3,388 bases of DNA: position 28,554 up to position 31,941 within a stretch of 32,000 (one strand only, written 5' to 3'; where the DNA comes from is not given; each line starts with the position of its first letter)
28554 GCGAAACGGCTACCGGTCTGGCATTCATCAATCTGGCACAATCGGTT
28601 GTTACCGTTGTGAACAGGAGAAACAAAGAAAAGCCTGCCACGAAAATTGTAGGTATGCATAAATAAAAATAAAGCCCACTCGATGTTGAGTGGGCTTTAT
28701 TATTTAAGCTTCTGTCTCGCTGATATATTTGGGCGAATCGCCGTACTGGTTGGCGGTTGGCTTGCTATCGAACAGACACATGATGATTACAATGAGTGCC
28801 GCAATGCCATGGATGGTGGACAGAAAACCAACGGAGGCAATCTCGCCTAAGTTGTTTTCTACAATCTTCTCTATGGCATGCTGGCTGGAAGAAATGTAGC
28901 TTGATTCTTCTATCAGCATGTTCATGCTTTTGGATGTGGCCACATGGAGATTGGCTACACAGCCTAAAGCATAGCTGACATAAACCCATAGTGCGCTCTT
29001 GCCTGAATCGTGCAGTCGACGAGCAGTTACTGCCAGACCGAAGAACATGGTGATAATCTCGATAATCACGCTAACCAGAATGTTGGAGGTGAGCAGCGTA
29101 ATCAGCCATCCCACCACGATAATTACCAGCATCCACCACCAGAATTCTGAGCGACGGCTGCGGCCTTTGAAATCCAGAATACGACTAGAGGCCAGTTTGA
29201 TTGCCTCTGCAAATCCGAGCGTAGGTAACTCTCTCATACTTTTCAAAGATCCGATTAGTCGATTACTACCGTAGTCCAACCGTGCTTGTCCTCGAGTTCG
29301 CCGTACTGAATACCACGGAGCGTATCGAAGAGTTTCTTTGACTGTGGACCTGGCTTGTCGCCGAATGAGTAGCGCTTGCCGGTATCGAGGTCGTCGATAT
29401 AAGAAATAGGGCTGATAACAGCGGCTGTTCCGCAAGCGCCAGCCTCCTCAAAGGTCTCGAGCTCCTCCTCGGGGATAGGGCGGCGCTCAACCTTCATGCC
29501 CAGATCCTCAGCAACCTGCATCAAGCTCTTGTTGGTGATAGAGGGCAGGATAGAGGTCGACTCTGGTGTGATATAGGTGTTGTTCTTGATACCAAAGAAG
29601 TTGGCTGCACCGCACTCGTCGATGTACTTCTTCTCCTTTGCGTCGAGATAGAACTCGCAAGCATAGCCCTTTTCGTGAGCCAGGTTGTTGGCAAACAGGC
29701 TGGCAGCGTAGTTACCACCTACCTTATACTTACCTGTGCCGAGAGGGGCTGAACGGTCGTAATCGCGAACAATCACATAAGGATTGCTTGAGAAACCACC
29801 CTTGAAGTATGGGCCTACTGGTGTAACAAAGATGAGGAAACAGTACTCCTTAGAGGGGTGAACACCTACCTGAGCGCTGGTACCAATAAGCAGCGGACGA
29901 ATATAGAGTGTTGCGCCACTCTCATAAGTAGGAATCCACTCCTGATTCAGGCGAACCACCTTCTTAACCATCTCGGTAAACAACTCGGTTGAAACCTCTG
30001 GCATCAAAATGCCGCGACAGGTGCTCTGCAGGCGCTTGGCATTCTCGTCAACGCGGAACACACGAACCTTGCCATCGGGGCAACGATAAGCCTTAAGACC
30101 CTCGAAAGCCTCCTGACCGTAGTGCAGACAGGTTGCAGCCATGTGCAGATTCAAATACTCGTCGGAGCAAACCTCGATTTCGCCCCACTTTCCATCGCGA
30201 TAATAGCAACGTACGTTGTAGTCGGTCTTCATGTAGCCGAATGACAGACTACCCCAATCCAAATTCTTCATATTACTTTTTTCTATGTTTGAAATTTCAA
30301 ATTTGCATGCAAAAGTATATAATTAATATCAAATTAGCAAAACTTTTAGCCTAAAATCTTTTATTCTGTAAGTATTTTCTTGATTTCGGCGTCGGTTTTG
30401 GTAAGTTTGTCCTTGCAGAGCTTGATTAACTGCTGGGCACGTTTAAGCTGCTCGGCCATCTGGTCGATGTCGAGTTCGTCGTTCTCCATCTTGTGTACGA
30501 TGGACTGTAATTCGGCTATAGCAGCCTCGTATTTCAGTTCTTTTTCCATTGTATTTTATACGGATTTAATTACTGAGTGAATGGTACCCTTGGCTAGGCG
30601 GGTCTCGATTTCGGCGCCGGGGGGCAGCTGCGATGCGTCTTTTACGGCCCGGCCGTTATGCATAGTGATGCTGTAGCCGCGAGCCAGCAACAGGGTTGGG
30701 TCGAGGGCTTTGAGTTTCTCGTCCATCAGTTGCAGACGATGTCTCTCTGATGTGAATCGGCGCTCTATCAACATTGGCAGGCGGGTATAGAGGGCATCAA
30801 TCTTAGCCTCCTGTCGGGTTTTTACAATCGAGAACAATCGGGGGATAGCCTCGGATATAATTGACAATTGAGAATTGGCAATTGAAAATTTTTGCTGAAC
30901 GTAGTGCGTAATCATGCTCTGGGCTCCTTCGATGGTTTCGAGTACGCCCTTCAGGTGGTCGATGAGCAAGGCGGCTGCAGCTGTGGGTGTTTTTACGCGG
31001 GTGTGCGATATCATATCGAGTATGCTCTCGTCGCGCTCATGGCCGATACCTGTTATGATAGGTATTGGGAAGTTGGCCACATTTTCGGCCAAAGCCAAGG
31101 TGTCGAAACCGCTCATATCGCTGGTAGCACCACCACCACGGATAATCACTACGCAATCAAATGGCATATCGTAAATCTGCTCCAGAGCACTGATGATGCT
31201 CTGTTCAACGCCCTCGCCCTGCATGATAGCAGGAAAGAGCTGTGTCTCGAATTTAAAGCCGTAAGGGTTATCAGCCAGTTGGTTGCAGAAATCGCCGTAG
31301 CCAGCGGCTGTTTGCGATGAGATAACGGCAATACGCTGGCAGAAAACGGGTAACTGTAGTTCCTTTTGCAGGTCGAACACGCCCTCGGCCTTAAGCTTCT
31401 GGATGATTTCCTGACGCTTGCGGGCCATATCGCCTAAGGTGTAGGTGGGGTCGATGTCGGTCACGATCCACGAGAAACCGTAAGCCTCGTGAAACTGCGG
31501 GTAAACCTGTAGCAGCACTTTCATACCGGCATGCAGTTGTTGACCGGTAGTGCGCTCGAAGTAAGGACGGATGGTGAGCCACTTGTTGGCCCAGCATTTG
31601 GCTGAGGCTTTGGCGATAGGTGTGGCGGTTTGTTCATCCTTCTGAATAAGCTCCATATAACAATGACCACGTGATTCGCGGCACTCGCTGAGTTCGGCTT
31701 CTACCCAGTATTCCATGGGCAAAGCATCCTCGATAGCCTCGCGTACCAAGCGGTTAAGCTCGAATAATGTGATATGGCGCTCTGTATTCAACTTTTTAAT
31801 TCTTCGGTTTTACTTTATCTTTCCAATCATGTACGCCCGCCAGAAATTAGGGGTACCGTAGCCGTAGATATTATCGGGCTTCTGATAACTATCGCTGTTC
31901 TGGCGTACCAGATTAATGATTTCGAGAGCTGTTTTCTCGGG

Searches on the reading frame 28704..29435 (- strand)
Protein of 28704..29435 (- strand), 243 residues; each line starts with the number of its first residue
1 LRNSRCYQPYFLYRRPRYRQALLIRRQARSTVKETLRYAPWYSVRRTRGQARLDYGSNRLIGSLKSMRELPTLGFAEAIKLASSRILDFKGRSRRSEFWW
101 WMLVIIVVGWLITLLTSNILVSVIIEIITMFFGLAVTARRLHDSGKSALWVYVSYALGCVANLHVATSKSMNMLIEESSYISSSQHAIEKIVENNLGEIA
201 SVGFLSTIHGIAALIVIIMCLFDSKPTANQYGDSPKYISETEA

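Call 8: search_protein_families(library=pfam, proteins=[window:28704-29435:-])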
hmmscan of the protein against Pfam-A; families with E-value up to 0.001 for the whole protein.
window:28704-29435:- (243 aa): 1 family
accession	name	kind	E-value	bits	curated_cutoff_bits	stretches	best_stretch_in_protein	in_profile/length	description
PF05656.20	DUF805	-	6.3e-17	62.5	25.7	1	87-232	2-110/111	Protein of unknown function (DUF805)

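Call 71: search_protein_families(library=pfam, proteins=[window:28704-29435:-], max_evalue=0.01)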
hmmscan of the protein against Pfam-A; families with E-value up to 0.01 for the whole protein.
window:28704-29435:- (243 aa): 2 families
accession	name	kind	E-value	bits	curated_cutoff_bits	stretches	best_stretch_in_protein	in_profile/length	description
PF05656.20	DUF805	-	6.3e-17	62.5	25.7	1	87-232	2-110/111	Protein of unknown function (DUF805)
PF22285.2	DUF6962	-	0.008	16.7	27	0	90-168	85-165/198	Family of unknown function (DUF6962)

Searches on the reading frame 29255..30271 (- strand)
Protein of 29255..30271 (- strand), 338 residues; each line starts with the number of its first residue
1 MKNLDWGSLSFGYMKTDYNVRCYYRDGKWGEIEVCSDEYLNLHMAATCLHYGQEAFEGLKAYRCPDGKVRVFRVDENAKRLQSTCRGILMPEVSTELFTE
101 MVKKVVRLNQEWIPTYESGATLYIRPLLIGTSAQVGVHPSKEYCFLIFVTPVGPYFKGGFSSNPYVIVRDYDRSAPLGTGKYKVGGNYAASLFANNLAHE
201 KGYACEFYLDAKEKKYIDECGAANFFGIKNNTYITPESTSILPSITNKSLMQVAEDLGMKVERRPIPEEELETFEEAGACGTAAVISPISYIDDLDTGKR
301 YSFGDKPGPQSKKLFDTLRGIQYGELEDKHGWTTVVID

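Call 8: search_protein_families(library=pfam, proteins=[window:29255-30271:-])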
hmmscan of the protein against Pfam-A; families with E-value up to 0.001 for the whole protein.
window:29255-30271:- (338 aa): 1 family
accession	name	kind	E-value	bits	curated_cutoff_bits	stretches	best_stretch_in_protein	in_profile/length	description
PF01063.24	Aminotran_4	-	3.1e-33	115.9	28.5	1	55-290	2-221/223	Amino-transferase class IV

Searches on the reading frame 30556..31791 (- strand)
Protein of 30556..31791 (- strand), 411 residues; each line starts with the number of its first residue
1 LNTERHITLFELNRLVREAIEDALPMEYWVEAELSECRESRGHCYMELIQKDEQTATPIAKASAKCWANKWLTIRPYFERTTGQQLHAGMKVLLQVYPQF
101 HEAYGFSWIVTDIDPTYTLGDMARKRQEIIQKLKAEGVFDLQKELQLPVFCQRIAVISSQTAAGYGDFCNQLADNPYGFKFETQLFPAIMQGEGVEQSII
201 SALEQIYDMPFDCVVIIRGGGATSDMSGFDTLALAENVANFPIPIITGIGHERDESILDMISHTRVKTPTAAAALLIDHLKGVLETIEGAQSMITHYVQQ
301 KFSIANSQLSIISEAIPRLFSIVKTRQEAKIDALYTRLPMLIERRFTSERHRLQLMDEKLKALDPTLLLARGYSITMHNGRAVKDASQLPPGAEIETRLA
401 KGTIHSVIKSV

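Call 8: search_protein_families(library=pfam, proteins=[window:30556-31791:-])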
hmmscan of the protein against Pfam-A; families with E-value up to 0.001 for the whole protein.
window:30556-31791:- (411 aa): 2 families
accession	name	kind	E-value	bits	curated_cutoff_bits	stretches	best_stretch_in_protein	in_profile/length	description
PF02601.20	Exonuc_VII_L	-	1.5e-73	248.5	35.9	2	138-338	1-199/315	Exonuclease VII, large subunit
PF13742.12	tRNA_anti_2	-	2.1e-18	66.7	27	1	8-114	2-95/95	OB-fold nucleic acid binding domain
